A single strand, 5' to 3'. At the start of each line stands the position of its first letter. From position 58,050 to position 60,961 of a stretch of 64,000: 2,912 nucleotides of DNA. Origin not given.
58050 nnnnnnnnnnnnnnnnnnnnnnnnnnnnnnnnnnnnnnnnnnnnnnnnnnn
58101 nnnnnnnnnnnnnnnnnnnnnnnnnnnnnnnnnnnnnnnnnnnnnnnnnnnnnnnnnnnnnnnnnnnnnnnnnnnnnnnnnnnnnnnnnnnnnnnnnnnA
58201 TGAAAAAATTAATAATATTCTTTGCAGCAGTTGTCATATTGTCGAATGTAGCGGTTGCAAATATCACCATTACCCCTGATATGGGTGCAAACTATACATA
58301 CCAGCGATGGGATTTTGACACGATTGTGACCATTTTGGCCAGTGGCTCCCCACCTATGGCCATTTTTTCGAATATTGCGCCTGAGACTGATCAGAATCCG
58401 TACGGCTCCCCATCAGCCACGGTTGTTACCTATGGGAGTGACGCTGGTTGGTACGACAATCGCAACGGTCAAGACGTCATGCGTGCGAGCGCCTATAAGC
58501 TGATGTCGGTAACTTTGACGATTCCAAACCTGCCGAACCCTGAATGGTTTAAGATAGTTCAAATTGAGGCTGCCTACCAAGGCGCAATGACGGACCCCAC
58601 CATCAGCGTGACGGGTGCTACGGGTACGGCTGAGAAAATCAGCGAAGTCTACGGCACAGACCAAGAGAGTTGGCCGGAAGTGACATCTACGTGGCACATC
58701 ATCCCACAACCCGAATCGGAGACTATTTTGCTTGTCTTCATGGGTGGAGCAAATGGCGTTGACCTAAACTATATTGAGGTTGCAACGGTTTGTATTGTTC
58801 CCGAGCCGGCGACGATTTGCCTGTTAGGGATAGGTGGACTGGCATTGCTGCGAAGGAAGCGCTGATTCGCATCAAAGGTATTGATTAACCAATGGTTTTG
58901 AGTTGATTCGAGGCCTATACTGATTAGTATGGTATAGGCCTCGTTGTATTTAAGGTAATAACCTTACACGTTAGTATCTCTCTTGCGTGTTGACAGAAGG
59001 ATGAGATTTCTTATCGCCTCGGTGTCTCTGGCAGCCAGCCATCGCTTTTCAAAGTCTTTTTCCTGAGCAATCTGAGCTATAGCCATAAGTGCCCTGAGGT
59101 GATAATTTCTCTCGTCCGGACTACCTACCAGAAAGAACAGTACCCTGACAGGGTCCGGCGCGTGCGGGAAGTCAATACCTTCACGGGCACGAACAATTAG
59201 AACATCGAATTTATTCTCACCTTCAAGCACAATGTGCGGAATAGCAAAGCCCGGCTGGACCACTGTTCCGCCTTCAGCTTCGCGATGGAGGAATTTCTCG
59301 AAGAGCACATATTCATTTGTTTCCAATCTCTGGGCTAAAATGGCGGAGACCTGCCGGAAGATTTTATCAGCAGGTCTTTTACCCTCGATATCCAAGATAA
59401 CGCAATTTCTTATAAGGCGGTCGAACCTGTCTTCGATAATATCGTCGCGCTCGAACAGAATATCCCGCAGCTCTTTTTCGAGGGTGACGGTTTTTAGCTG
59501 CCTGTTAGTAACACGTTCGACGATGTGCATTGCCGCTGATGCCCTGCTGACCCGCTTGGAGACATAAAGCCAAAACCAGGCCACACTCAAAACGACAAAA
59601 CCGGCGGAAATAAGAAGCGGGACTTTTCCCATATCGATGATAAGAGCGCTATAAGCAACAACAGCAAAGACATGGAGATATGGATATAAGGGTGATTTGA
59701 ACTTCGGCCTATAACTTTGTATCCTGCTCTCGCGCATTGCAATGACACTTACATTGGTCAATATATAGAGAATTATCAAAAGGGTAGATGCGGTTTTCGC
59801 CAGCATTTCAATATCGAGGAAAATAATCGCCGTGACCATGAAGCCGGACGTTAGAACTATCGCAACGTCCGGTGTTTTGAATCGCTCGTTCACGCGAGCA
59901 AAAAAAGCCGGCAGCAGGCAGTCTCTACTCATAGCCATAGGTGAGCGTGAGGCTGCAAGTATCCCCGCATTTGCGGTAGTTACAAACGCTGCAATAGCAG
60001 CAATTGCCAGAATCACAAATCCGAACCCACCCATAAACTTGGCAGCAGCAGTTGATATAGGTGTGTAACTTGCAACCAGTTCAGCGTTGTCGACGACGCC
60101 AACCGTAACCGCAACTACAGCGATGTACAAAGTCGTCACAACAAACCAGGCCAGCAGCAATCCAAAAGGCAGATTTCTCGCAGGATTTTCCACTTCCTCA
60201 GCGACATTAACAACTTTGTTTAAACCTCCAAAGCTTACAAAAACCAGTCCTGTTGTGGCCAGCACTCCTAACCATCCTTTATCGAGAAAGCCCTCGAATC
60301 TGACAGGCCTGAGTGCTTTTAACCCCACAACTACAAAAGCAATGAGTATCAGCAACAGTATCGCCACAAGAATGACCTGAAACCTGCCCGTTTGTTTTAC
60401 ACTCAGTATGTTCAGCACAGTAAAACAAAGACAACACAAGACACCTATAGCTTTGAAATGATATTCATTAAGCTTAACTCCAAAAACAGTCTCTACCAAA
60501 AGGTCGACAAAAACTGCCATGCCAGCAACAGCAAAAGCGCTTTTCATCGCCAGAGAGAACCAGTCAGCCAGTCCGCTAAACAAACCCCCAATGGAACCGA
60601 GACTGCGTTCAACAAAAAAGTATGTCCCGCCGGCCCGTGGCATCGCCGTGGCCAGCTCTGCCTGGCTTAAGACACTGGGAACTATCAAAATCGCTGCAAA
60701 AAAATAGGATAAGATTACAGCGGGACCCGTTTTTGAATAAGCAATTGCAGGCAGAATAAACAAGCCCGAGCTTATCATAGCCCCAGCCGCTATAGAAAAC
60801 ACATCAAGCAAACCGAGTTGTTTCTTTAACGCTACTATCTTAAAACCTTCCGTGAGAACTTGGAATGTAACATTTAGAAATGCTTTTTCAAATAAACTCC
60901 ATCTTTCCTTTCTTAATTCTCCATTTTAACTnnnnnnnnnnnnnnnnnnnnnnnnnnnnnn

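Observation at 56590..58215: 209-nt, 100% identical promoter-plus-leader in front of two unrelated PEP-CTERM genes: candidate structured cis-regulatory RNA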

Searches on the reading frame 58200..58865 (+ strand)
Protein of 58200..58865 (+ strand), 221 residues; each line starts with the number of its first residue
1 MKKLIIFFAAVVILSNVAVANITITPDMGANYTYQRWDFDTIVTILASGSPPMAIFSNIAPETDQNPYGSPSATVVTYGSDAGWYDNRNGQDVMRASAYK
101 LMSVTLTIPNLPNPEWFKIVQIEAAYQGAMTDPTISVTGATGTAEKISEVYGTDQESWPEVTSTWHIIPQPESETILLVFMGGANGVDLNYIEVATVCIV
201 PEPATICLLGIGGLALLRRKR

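Call 10: search_protein_families(library=pfam, proteins=[window:58200-58865:+], max_evalue=0.01)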
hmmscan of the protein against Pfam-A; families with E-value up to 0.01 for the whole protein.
window:58200-58865:+ (221 aa): 1 family
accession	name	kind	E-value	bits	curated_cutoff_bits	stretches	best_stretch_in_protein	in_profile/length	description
PF07589.16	PEP-CTERM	-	1.8e-05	25.1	20.7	1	200-221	2-24/24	PEP-CTERM motif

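Call 15: find_encoding_contigs(protein=window:58200-58865:+, flank=10000, max_places=10)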
Protein window:58200-58865:+ (221 aa): 22 contigs read that carry it; 10 places shown.
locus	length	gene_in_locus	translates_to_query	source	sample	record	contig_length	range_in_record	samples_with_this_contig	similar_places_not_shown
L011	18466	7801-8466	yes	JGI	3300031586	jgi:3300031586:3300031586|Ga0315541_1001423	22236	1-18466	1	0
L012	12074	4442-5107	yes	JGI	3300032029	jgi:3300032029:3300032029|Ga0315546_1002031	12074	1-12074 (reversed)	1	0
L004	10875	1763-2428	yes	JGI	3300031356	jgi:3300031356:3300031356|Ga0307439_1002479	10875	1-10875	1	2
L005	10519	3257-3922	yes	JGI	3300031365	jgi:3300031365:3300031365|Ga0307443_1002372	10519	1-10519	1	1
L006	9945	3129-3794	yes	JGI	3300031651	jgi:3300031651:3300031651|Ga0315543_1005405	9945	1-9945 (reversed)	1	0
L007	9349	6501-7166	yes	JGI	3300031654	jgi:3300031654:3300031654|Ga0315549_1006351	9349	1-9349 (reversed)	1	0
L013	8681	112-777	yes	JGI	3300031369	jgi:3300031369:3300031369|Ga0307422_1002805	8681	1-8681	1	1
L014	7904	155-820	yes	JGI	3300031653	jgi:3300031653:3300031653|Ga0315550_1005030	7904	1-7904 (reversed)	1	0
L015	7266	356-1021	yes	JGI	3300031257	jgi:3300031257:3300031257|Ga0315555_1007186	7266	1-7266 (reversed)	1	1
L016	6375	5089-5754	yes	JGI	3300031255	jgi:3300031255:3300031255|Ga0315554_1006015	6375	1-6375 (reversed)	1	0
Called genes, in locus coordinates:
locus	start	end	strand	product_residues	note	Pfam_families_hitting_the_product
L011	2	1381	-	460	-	?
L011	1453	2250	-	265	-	PF00440:TetR_N, PF09209:CecR_C (weak)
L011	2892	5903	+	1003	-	PF02415:Chlam_PMP (faint), PF13229:Beta_helix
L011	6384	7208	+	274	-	PF07589:PEP_exosort_dom (faint)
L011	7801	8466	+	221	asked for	PF07589:PEP_exosort_dom (weak)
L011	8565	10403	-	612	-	PF00324:AA_permease, PF13520:AA_permease_2, PF00359:PTS_EIIA_2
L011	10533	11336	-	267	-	PF00290:Trp_syntA, PF00977:His_biosynth (weak)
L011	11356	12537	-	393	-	PF00291:PALP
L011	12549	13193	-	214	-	PF00697:PRAI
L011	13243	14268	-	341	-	PF02885:Glycos_trans_3N, PF00591:Glycos_transf_3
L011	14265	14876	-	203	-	PF00117:GATase, PF07722:Peptidase_C26 (weak)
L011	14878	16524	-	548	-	PF04715:, PF00425:Chorismate_bind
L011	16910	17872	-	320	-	PF02653:BPD_transp_2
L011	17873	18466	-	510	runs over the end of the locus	PF00005:ABC_tran, PF02463:SMC_N (faint), PF13304:AAA_21 (faint), PF00005:ABC_tran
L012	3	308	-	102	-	?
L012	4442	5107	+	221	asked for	PF07589:PEP_exosort_dom (weak)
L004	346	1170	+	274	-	PF07589:PEP_exosort_dom (faint)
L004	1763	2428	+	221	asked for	PF07589:PEP_exosort_dom (weak)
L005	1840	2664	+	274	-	PF07589:PEP_exosort_dom (faint)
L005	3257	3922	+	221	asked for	PF07589:PEP_exosort_dom (weak)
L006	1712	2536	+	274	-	PF07589:PEP_exosort_dom (faint)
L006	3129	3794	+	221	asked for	PF07589:PEP_exosort_dom (weak)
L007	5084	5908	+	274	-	PF07589:PEP_exosort_dom (faint)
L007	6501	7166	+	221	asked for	PF07589:PEP_exosort_dom (weak)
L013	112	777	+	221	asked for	PF07589:PEP_exosort_dom (weak)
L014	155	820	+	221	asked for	PF07589:PEP_exosort_dom (weak)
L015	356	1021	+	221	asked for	PF07589:PEP_exosort_dom (weak)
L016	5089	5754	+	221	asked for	PF07589:PEP_exosort_dom (weak)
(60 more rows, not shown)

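Call 21: find_homologous_proteins(query=window:58200-58865:+, max_evalue=0.001)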
Query window:58200-58865:+ (221 aa): 47 proteins with E <= 0.001 among 1109 candidates.
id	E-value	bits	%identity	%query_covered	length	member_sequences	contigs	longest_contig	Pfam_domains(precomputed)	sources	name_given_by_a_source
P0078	2.7e-143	493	100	100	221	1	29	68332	PF07589.17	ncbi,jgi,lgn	-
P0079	5.8e-121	420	85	100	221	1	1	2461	-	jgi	-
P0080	4.2e-70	254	60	96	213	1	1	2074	PF07589.17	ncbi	-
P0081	1.4e-66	242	59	100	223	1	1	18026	PF07589.17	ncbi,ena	-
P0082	2.1e-66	242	57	94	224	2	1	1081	-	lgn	-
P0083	2.3e-63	232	58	100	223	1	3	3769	PF07589.17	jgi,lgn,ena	-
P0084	1.7e-53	199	51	100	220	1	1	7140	-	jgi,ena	-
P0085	7.9e-53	197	49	100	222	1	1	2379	-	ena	-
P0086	3.6e-50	188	47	100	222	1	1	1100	-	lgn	-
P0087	1.5e-44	170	49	91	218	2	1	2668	PF07589.17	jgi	-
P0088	7.8e-40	155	46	100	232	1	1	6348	-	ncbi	-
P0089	1.8e-36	144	42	100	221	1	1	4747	-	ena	-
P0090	1.9e-32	131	37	100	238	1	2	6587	-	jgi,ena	-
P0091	7.0e-31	125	37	100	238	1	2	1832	-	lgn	-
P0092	2.1e-29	121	36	100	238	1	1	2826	-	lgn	-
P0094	1.4e-22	98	38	100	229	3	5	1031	PF07589.17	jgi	jgi:hypothetical protein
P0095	2.8e-19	87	32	99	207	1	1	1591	PF07589.17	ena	-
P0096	9.4e-18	83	33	97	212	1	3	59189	PF07589.17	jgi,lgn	-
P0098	4.9e-11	61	36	87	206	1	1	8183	PF07589.17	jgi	jgi:hypothetical protein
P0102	4.1e-10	58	32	100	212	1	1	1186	PF07589.17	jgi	jgi:hypothetical protein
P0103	7.6e-10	57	33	100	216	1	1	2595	PF07589.17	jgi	jgi:hypothetical protein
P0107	4.0e-8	51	34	57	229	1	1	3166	PF07589.17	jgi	jgi:hypothetical protein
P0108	5.8e-8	51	31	100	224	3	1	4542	PF07589.17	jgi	jgi:hypothetical protein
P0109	3.2e-7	48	35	54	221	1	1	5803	PF07589.17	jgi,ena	-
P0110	3.8e-6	45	36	54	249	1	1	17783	PF07589.17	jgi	jgi:hypothetical protein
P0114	7.0e-5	40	34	72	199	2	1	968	PF07589.17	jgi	-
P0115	1.0e-4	40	33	67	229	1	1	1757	PF07589.17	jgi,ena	-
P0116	1.2e-4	40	26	100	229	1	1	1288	PF07589.17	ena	-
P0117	1.5e-4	39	35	53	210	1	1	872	PF07589.17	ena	-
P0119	2.6e-4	39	30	69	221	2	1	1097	PF07589.17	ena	-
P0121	7.2e-4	37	31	79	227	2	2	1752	PF07589.17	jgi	-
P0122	7.5e-4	37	32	65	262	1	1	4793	PF07589.17,PF11999.14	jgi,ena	-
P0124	8.8e-4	37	37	35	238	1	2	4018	PF07589.17,PF25470.2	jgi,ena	-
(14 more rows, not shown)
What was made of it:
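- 58200..58865 (+): PEP-CTERM gene 2 (221 aa). PF07589 at 25.1 bits (call 10); homologues in call 21.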

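Call 22: find_encoding_contigs(protein=P0079, flank=10000, max_places=4)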
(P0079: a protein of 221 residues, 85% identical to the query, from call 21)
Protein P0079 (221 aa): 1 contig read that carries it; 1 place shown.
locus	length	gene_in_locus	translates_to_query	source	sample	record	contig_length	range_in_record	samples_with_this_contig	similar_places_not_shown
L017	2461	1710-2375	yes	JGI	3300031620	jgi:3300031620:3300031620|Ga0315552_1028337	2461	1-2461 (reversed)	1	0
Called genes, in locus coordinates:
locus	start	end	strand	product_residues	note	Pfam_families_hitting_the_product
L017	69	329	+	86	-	-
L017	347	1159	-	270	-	PF13276:HTH_21, PF00665:rve, PF13683:rve_3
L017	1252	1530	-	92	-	PF01527:HTH_Tnp_1, PF13384:HTH_23 (weak), PF13518:HTH_28 (weak)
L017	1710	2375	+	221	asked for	-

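Call 35: find_encoding_contigs(protein=P0081, flank=10000, max_places=3)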
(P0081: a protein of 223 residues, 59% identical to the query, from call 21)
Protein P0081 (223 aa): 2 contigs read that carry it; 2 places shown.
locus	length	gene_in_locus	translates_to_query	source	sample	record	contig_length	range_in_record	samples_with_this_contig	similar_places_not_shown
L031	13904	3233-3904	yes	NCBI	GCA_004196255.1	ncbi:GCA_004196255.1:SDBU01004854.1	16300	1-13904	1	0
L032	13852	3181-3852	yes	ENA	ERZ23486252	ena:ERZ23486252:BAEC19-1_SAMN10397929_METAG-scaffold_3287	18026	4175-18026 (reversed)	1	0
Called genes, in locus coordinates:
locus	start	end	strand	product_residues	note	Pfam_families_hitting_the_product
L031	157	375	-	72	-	-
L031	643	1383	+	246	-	-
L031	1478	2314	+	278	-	PF00139:Lectin_legB, PF18483:Lectin_L-type_dom, PF03388:Lectin_leg-like, PF07589:PEP_exosort_dom (weak)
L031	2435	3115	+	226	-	PF07589:PEP_exosort_dom (faint)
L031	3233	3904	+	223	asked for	PF07589:PEP_exosort_dom (weak)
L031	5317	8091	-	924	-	PF01326:PPDK_N, PF00391:PEP-utilizers, PF02896:PEP-utilizers_C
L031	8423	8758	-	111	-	PF01740:STAS, PF13466:STAS_2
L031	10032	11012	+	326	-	-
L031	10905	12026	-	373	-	PF13439:Glyco_transf_4, PF00534:Glycos_transf_1, PF13692:Glyco_trans_1_4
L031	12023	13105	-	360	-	PF13439:Glyco_transf_4, PF20706:GT4-conflict, PF00534:Glycos_transf_1, PF13692:Glyco_trans_1_4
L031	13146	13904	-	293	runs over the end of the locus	PF00535:Glycos_transf_2, PF10111:Glyco_tranf_2_2 (weak), PF13641:Glyco_tranf_2_3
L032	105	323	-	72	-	-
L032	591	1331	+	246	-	-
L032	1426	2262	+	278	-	PF00139:Lectin_legB, PF18483:Lectin_L-type_dom, PF03388:Lectin_leg-like, PF07589:PEP_exosort_dom (weak)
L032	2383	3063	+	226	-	PF07589:PEP_exosort_dom (faint)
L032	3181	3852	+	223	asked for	PF07589:PEP_exosort_dom (weak)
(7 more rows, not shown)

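Call 36: find_encoding_contigs(protein=P0083, flank=5000, max_places=3)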
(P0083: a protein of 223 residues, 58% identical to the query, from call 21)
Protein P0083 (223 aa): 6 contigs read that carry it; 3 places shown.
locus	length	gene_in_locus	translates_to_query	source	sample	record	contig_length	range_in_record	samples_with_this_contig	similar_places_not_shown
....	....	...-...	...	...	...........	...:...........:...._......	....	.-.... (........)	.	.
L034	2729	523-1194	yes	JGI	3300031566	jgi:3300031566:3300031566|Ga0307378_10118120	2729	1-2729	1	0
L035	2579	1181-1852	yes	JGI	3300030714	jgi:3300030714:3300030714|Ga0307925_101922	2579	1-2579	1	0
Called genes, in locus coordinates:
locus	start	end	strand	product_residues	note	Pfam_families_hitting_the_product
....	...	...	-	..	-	-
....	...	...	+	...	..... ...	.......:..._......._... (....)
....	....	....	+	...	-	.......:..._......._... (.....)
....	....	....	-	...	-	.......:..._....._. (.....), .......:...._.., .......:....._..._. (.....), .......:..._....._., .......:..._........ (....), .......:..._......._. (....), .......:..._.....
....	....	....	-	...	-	?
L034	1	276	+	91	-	?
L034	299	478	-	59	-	-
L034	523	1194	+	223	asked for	PF07589:PEP_exosort_dom (weak)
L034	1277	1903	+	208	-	PF07589:PEP_exosort_dom (faint)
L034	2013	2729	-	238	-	?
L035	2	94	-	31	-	?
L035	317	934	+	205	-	PF07589:PEP_exosort_dom (weak)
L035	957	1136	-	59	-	-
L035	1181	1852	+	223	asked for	PF07589:PEP_exosort_dom (weak)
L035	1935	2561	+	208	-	PF07589:PEP_exosort_dom (faint)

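Call 37: find_encoding_contigs(protein=P0080, flank=5000, max_places=3)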
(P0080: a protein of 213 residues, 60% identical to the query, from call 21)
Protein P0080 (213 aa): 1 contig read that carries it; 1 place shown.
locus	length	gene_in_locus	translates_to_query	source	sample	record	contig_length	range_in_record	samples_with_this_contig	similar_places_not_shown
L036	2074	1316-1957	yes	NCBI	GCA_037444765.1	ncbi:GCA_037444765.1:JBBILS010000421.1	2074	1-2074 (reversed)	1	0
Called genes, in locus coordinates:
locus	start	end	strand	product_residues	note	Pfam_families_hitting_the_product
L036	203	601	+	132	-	-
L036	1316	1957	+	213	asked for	PF07589:PEP_exosort_dom (weak)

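Call 78: search_protein_families(library=pfam, proteins=[L037:563-1285:+, L037:1689-2516:+, L037:2939-3706:+, L035:317-934:+, L017:1710-2375:+], max_evalue=0.01)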
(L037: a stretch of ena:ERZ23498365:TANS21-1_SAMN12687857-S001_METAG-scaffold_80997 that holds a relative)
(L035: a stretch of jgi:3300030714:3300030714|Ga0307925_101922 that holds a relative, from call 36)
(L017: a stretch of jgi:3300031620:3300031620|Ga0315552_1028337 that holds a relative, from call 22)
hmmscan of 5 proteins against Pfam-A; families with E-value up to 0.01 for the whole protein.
L037:563-1285:+ (240 aa): 1 family
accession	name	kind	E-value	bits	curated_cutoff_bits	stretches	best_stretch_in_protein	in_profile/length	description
PF07589.16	PEP-CTERM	-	6.5e-05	23.3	20.7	1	217-238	1-24/24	PEP-CTERM motif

L037:1689-2516:+ (275 aa): 1 family
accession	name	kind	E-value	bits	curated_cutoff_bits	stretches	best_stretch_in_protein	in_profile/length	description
PF07589.16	PEP-CTERM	-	3e-06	27.5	20.7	1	252-275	1-24/24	PEP-CTERM motif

L037:2939-3706:+ (255 aa): 1 family
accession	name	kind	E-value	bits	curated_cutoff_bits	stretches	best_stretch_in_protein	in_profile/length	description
PF07589.16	PEP-CTERM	-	5.3e-05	23.6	20.7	1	232-254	1-24/24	PEP-CTERM motif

L035:317-934:+ (205 aa): 1 family
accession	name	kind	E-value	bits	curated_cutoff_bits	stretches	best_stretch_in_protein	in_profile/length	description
PF07589.16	PEP-CTERM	-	5.1e-06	26.8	20.7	1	184-205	2-24/24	PEP-CTERM motif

L017:1710-2375:+ (221 aa): 1 family
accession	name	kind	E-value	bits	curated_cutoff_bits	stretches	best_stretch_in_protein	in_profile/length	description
PF07589.16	PEP-CTERM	-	6.2e-05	23.4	20.7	1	200-221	2-24/24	PEP-CTERM motif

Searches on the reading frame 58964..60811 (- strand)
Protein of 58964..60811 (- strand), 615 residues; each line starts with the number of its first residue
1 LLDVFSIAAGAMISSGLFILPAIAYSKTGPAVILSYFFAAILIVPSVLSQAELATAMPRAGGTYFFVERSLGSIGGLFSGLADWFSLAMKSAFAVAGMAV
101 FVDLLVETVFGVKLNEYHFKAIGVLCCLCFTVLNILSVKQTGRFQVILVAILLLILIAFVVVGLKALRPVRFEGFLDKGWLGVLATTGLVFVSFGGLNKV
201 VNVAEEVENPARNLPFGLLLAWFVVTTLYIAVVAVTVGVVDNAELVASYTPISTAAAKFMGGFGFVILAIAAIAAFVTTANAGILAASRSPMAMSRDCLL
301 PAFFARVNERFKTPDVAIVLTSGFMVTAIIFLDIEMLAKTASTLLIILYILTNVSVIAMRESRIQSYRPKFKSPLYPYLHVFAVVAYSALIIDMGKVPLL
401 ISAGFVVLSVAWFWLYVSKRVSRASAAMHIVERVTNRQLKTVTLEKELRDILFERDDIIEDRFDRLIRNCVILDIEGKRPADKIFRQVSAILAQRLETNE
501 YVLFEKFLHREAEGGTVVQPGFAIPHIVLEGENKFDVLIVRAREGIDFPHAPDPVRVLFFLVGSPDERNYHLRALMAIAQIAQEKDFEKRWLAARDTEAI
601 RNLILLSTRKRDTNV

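Call 10: search_protein_families(library=pfam, proteins=[window:58964-60811:-], max_evalue=0.01)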
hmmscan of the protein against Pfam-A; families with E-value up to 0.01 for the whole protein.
window:58964-60811:- (615 aa): 4 families
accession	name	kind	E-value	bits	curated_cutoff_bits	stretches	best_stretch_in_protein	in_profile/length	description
PF13520.12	AA_permease_2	-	1.3e-45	156.6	27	1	2-392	4-406/427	Amino acid permease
PF00324.27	AA_permease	-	5e-37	128.1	24.6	1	4-401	2-427/470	Amino acid permease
PF00359.27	PTS_EIIA_2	-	6.9e-21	75.2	27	1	481-604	17-141/144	Phosphoenolpyruvate-dependent sugar phosphotransferase system, EIIA 2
PF03222.19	Trp_Tyr_perm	-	0.00073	19.2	22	1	6-247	10-249/393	Tryptophan/tyrosine permease family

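Call 55: find_homologous_proteins(query=window:58964-60802:-, max_evalue=1e-100)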
Query window:58964-60802:- (612 aa): 5311 proteins with E <= 1e-100 among 8000 candidates; the best 120 are listed.
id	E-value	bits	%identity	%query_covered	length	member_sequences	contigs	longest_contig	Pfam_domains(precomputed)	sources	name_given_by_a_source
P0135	0.0e+0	1299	99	100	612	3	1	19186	PF13520.13,PF00359.28,PF00324.28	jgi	-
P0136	0.0e+0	1149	85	100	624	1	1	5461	PF13520.13,PF00359.28,PF00324.28,PF03222.20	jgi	jgi:APA family basic amino acid/polyamine antiporter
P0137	0.0e+0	1143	86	100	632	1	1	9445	PF13520.13,PF00359.28,PF00324.28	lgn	-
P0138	0.0e+0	1134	84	100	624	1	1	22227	PF13520.13,PF00359.28,PF00324.28,PF03222.20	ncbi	-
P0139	0.0e+0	1129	85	100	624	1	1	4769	PF13520.13,PF00359.28,PF00324.28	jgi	jgi:APA family basic amino acid/polyamine antiporter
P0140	0.0e+0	1129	84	100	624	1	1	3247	PF13520.13,PF00359.28,PF00324.28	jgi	-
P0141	0.0e+0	1127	85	100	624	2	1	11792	PF13520.13,PF00359.28,PF00324.28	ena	-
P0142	0.0e+0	1123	84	100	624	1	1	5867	PF13520.13,PF00359.28,PF00324.28,PF03222.20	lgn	-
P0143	0.0e+0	1122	84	100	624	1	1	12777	PF13520.13,PF00359.28,PF00324.28,PF03222.20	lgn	-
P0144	0.0e+0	1115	82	100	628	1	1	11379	PF13520.13,PF00359.28,PF00324.28,PF03222.20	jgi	-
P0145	0.0e+0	1098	81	100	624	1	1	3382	PF13520.13,PF00359.28,PF00324.28,PF03222.20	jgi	jgi:APA family basic amino acid/polyamine antiporter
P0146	0.0e+0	1044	77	100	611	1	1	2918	PF13520.13,PF00359.28,PF00324.28,PF03222.20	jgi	-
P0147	0.0e+0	1030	77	99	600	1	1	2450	PF13520.13,PF00359.28,PF00324.28,PF03222.20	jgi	-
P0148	0.0e+0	1025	74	100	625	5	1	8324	PF13520.13,PF00359.28,PF00324.28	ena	-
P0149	0.0e+0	1025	76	100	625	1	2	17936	PF13520.13,PF00359.28,PF00324.28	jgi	-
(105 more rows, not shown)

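Call 56: find_encoding_contigs(protein=P0138, flank=10000, max_places=3)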
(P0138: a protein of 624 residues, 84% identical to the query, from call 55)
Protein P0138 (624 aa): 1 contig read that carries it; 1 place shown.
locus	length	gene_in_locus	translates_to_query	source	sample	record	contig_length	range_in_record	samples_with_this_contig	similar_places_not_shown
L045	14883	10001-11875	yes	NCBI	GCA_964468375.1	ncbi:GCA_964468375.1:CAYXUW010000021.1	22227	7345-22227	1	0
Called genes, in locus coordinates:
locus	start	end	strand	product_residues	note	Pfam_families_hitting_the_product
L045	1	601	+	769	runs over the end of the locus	-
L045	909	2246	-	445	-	PF00919:UPF0004, PF04055:Radical_SAM, PF01938:TRAM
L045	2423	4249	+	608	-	PF19529:DUF6057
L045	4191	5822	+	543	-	PF26550:Tricorn_2nd (faint), PF07676:PD40 (weak)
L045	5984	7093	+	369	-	PF01042:Ribonuc_L-PSP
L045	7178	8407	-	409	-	PF00999:Na_H_Exchanger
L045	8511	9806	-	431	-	PF02310:B12-binding (faint), PF04055:Radical_SAM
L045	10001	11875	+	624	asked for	PF00324:AA_permease, PF03222:Trp_Tyr_perm (weak), PF13520:AA_permease_2, PF00359:PTS_EIIA_2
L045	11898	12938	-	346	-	PF03279:Lip_A_acyltrans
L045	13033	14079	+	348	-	PF00574:CLP_protease (faint), PF25145:NfeD1b_N, PF01343:Peptidase_S49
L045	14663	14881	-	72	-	?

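Call 57: find_encoding_contigs(protein=P0144, flank=10000, max_places=3)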
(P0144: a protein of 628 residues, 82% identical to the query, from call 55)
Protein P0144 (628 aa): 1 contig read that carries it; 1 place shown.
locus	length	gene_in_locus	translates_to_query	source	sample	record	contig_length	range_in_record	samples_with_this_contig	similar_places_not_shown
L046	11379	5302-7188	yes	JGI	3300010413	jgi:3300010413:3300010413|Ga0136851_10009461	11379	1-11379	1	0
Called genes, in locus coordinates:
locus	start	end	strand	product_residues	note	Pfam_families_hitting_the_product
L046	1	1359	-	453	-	?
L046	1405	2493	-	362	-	PF00365:PFK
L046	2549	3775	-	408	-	PF00999:Na_H_Exchanger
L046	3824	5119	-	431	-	PF04055:Radical_SAM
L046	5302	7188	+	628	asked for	PF00324:AA_permease, PF03222:Trp_Tyr_perm (weak), PF13520:AA_permease_2, PF00359:PTS_EIIA_2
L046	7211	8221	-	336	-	PF03279:Lip_A_acyltrans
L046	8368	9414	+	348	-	PF00574:CLP_protease (weak), PF25145:NfeD1b_N, PF01343:Peptidase_S49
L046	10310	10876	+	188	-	PF07589:PEP_exosort_dom (weak)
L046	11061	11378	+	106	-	?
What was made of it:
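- Tried and rejected: Synteny through permease orthologues at 82-84% identity (L045, L046): no cassettes next to the permease (calls 56, 57).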
